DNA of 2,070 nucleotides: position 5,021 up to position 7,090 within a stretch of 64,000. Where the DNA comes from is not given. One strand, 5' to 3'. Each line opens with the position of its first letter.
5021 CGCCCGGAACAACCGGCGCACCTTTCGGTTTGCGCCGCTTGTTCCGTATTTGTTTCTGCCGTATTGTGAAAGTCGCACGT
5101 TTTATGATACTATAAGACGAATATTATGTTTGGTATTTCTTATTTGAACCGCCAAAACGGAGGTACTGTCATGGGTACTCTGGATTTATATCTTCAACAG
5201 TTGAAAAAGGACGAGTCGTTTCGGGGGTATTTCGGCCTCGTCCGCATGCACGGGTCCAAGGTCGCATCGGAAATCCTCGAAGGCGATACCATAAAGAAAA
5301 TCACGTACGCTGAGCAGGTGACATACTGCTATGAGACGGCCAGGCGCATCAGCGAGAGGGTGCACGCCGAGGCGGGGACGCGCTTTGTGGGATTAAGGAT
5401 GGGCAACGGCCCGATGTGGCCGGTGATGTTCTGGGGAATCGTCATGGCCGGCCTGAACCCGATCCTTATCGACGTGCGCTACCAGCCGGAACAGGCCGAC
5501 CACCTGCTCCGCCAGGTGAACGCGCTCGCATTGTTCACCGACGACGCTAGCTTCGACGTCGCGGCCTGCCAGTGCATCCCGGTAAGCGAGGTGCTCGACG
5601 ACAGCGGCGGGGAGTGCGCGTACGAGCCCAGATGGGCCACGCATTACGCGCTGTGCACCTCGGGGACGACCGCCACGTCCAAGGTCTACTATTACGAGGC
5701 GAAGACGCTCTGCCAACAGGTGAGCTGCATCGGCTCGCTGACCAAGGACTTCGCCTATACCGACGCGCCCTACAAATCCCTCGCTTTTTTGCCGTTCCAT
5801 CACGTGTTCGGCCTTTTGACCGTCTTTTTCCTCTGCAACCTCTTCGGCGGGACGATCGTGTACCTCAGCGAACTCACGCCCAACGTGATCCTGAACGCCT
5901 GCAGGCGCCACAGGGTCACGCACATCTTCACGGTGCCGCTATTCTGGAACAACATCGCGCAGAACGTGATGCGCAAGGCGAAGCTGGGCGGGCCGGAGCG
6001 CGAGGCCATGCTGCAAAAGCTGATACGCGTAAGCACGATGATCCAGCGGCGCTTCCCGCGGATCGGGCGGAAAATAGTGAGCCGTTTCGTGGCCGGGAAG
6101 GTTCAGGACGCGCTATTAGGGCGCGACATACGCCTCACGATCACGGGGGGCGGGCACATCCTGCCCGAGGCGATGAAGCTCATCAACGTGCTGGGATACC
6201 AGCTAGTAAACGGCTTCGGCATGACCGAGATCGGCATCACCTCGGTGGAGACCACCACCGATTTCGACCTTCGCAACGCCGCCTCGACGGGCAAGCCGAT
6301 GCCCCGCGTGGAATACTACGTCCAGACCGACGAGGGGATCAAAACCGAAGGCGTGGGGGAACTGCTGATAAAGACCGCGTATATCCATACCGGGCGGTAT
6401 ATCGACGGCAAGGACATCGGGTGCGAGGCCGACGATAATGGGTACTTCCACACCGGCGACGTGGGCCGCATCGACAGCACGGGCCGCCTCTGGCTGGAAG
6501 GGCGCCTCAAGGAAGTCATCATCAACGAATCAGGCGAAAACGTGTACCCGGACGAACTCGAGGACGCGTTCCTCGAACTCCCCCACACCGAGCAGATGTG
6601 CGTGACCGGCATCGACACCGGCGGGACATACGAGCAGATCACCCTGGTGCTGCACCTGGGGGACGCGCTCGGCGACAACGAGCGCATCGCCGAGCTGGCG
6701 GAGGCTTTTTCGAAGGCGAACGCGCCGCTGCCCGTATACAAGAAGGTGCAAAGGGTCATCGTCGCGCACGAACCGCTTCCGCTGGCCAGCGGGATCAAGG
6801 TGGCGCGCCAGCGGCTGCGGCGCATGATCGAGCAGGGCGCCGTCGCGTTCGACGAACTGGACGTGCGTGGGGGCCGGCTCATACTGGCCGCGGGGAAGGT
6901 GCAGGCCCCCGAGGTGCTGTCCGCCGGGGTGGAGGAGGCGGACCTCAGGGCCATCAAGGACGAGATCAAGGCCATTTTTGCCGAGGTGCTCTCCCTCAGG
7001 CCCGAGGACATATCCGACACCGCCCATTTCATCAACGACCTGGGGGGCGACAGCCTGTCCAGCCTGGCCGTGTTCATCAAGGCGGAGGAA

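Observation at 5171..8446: Single 1,091-aa polypeptide fusing acyl-adenylate ligase, ACP and a serine-palmitoyltransferase-like alpha-oxoamine synthase, embedded in a sugar-nucleotide locus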

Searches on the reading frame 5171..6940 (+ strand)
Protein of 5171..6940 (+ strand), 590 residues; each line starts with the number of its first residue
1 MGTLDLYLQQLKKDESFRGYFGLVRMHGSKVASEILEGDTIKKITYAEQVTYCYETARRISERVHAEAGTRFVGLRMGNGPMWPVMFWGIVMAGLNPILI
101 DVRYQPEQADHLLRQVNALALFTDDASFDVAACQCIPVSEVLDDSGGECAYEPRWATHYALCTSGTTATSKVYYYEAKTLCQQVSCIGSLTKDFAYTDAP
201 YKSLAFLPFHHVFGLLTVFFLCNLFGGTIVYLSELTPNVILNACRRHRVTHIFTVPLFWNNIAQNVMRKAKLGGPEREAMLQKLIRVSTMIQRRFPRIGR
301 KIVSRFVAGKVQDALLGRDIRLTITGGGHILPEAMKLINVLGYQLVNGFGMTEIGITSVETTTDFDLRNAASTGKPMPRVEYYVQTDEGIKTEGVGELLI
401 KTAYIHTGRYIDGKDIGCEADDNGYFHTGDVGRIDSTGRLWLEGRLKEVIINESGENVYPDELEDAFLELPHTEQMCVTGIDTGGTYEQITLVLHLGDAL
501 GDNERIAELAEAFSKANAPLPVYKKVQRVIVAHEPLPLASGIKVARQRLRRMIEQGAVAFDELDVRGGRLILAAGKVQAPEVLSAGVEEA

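Call 33: search_solved_structures(query=window:5171-6940:+, max_evalue=1e-10, show_alignments=1)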
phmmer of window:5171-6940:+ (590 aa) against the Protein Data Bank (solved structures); distinct sequences matched with E-value up to 1e-10: 34.
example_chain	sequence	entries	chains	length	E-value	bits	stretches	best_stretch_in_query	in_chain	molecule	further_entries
3r44_A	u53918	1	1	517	3.9e-24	88.3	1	317-530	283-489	fatty acyl CoA synthetase FADD13 (FATTY-ACYL-CoA SYNTHETASE)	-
6sq8_A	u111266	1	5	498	8e-22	80.7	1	320-499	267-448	Fatty acid CoA ligase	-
6h1b_A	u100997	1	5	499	8e-22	80.7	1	320-499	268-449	Fatty acid CoA ligase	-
5x8f_A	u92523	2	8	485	9e-21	77.2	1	319-502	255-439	2-succinylbenzoate--CoA ligase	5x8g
5buq_A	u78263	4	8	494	1e-20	77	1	319-501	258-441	2-succinylbenzoate--CoA ligase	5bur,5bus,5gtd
3ipl_A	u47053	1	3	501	3.2e-20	75.4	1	337-520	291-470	2-succinylbenzoate--CoA ligase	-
4gxq_A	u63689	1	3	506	2.3e-17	66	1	320-532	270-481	Malonyl CoA synthetase, Benzoate-CoA ligase Chimeric protein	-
6abh_A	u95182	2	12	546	3.1e-15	58.9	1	336-507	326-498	Red-bioluminescence eliciting luciferase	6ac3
8weu_A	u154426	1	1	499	3.1e-15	58.9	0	321-484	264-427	Fatty-acyl-CoA synthase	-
8wev_A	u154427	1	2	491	3.3e-15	58.8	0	322-483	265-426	Feruloyl-CoA Synthetase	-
4fuq_A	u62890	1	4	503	4.7e-15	58.3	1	320-496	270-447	Malonyl CoA synthetase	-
8r2q_A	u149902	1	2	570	5.3e-15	58.2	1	317-516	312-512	Probable fatty-acid-CoA ligase FadD5 (Fatty-acid-CoA synthetase) (Fatty-acid-CoA synthase)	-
4fut_A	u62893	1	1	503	7.4e-15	57.7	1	320-494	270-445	Malonyl CoA synthetase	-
9bhy_A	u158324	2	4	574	8.3e-15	57.5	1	320-493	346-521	2,3-dihydroxybenzoate-AMP ligase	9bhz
4gxr_A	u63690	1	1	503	1e-14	57.2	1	320-495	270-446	Malonyl CoA synthetase, Benzoate-CoA ligase Chimeric protein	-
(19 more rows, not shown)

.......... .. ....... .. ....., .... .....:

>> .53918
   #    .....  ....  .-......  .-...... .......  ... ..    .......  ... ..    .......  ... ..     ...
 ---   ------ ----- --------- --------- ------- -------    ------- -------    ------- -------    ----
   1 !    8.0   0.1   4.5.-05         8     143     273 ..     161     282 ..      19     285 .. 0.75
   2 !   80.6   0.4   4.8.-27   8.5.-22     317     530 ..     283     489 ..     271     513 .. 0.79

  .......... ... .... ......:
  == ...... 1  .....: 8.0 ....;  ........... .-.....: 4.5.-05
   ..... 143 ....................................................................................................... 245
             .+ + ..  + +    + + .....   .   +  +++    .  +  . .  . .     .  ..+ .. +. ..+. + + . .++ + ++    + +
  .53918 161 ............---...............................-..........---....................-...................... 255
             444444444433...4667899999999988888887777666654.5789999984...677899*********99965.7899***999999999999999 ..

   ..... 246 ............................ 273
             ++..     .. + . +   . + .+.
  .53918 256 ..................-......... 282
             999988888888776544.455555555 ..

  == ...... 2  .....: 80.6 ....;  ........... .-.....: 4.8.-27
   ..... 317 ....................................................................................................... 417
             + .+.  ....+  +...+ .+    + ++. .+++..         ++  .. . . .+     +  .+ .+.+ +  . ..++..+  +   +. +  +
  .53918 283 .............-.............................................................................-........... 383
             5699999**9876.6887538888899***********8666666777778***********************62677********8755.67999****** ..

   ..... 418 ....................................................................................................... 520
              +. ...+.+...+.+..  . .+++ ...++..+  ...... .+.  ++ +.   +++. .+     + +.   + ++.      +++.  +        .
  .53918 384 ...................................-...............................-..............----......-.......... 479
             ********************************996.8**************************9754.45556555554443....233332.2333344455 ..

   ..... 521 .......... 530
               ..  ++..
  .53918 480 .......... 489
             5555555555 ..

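Call 63: predict_structure(alignment_id=A1)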
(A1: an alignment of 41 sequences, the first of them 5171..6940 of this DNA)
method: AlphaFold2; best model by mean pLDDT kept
length: 590 residues; sequences in the alignment: 41
mean_pLDDT: 88.7   pTM: 0.83
mean pLDDT of the five models: 88.7, 88.4, 87.5, 87.5, 86.1
residues with pLDDT >= 90: 400; 70-90: 148; 50-70: 25; < 50: 17
segments of 3 or more residues with pLDDT < 50: 574-590
pLDDT, mean of each block of 10 residues (from residue 1): 78 95 95 94 97 97 94 96 98 98 91 96 96 97 90 97 72 95 86 71 93 92 92 89 95 88 88 93 94 90 89 92 80 89 92 92 89 91 96 96 94 94 93 94 80 72 86 93 83 94 94 89 86 89 82 90 92 51 28
secondary structure, 60 per line:
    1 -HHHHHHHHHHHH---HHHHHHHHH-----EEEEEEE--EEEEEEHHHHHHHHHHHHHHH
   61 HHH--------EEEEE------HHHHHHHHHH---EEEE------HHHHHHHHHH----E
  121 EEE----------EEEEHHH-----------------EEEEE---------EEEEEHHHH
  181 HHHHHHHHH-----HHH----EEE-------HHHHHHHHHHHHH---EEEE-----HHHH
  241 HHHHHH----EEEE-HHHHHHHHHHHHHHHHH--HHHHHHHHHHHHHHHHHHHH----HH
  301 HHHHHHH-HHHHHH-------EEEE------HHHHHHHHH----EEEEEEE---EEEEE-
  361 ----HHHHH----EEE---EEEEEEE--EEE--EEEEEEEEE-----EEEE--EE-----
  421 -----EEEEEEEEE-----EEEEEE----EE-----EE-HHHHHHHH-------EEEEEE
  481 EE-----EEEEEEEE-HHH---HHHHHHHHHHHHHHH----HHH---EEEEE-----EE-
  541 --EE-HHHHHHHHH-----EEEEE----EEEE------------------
elements in order: H2-13 H17-25 E31-37 E40-45 H46-63 E72-76 H83-92 E96-99 H106-115 E120-123 E134-137 E158-162 E172-176 H177-189 E202-204 H212-224 E228-231 H237-246 E251-254 H256-272 H275-294 H299-307 H309-314 E322-325 H332-340 E345-351 E355-359 H365-369 E374-376 E380-386 E389-391 E394-402 E408-411 E426-434 E440-445 H460-467 E475-482 E488-495 H503-517 E528-532 H546-554 E560-564 E569-572
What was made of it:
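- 5171..6895 (+): Adenylate-forming (ANL, acyl-CoA-synthetase-like) domain, aa 1-575. Motifs: T163SGTT, G348-x-G-x-TE, D430, R445/K447, K543. AF2 model pLDDT 88.7 (call 63).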

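Call 65: fold_search(model_id=the predicted structure, library=pdb)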
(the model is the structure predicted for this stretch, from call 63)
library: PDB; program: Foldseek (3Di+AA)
matches with E <= 10: 1635; with E <= 0.001: 635
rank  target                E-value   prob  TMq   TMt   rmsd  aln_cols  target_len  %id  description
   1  3r44                  5.9e-30  1.00  0.55  0.64  11.7       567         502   21  Mycobacterium tuberculosis fatty acyl CoA synthetase (released 2012-02-08)
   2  5x8g_D                3.5e-29  1.00  0.68  0.81   4.7       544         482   20  Binary complex structure of a double mutant I454RA456K of o-Succinylbenzoate CoA Synthetase (MenE) from Bacillus Subti (released 2017-06-07)
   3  5x8f_B                6.1e-29  1.00  0.68  0.81   4.6       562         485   20  Ternary complex structure of a double mutant I454RA456K of o-Succinylbenzoate CoA Synthetase (MenE) from Bacillus Subt (released 2017-06-07)
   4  5x8f_D                7.7e-29  1.00  0.68  0.81   4.7       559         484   20  Ternary complex structure of a double mutant I454RA456K of o-Succinylbenzoate CoA Synthetase (MenE) from Bacillus Subt (released 2017-06-07)
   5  5x8f_C                8.1e-29  1.00  0.67  0.81   4.5       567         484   20  Ternary complex structure of a double mutant I454RA456K of o-Succinylbenzoate CoA Synthetase (MenE) from Bacillus Subt (released 2017-06-07)
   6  4fuq_D                1.4e-28  1.00  0.54  0.62  13.2       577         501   19  Crystal structure of apo MatB from Rhodopseudomonas palustris (released 2012-07-25)
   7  8wev_A                1.6e-28  1.00  0.57  0.68  10.9       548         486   21  Crystal structure of Feruoyl-CoA Synthetase complexed with AMP from Amycolatopsis thermoflava (released 2024-09-25)
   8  5x8g_B                2.8e-28  1.00  0.67  0.81   4.6       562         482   19  Binary complex structure of a double mutant I454RA456K of o-Succinylbenzoate CoA Synthetase (MenE) from Bacillus Subti (released 2017-06-07)
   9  4fut                  2.8e-28  1.00  0.55  0.64  11.4       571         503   20  Crystal structure of ATP bound MatB from Rhodopseudomonas palustris (released 2012-07-25)
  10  4gxr                  3.7e-28  1.00  0.55  0.64  11.4       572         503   20  Structure of ATP bound RpMatB-BxBclM chimera B3 (released 2012-10-24)
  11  5x8f_A                7.2e-28  1.00  0.66  0.79   4.7       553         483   20  Ternary complex structure of a double mutant I454RA456K of o-Succinylbenzoate CoA Synthetase (MenE) from Bacillus Subt (released 2017-06-07)
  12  5wm3                  8.0e-28  1.00  0.66  0.72   5.6       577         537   20  Crystal Structure of CahJ in Complex with Salicyl Adenylate (released 2018-05-23)
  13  6sq8_E                8.5e-28  1.00  0.62  0.73   5.7       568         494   20  Structure of amide bond synthetase McbA from Marinactinospora thermotolerans (released 2020-04-22)
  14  5wm6                  9.0e-28  1.00  0.66  0.73   6.2       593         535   21  Crystal Structure of CahJ in Complex with Benzoyl Adenylate (released 2018-05-23)
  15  4fuq_C                9.0e-28  1.00  0.54  0.63  12.8       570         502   20  Crystal structure of apo MatB from Rhodopseudomonas palustris (released 2012-07-25)
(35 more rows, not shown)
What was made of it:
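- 5171..6895 (+): Foldseek top hits are FadD13, MenE and MatB (call 65).
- On ANL adenylate-forming superfamily: The AF2 model has pLDDT 88.7 and Foldseek probability 1.00 to FadD13 and MenE (calls 63, 65). Structural neighbours span many substrate classes (call 65).
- Foldseek neighbours of the A domain include aryl-acid, malonyl and feruloyl ligases (call 65).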
